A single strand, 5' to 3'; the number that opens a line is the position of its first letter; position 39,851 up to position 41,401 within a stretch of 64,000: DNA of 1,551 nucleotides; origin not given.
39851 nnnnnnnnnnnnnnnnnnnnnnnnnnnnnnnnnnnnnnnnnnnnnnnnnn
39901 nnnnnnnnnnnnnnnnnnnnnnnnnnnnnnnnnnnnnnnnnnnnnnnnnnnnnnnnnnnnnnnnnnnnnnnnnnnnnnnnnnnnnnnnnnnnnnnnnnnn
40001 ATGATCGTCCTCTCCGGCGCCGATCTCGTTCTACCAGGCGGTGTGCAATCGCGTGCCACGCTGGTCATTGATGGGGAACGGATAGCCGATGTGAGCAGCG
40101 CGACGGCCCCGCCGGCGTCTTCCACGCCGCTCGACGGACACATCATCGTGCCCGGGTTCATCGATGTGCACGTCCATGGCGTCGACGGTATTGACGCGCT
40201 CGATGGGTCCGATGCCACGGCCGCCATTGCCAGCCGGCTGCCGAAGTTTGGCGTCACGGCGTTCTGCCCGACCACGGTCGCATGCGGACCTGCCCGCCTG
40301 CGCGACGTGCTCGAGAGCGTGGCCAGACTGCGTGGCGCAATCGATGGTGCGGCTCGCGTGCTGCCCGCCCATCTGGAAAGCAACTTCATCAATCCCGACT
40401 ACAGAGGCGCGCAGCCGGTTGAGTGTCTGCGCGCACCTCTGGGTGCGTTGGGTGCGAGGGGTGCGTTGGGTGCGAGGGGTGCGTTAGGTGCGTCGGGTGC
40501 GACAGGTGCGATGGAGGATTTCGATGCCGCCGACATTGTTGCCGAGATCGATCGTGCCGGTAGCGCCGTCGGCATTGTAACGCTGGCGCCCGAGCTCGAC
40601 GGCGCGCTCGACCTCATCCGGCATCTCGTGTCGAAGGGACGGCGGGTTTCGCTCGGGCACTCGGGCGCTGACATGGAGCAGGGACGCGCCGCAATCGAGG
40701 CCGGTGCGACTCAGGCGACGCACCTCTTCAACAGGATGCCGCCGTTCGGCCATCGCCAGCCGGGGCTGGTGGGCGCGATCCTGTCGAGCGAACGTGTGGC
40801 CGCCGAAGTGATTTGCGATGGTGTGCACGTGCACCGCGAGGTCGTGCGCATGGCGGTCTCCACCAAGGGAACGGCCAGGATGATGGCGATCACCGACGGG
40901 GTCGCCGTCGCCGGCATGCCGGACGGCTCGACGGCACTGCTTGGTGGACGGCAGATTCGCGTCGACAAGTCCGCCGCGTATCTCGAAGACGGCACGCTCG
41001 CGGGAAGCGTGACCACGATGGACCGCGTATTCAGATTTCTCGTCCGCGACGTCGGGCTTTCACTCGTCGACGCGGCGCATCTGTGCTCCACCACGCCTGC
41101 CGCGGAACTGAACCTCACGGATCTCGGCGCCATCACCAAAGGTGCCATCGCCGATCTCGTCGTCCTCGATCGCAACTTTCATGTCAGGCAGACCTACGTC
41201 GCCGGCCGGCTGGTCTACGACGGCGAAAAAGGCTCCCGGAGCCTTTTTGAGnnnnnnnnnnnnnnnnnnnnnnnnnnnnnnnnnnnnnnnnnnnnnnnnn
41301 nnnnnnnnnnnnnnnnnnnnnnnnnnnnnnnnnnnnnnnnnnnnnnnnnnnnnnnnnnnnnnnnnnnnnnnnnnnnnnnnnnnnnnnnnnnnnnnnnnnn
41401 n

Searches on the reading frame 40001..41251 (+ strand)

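Call 81: search_protein_families(library=pfam, proteins=[window:40001-41251:+], max_evalue=0.001)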
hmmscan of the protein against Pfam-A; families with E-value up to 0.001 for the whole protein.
window:40001-41251:+ (417 aa): 2 families
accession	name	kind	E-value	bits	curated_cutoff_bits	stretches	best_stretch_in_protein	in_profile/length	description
PF01979.26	Amidohydro_1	-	5.1e-18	65.8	25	1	48-405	1-345/345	Amidohydrolase family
PF07969.17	Amidohydro_3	-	2.7e-08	34.2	29.7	1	345-406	399-472/472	Amidohydrolase family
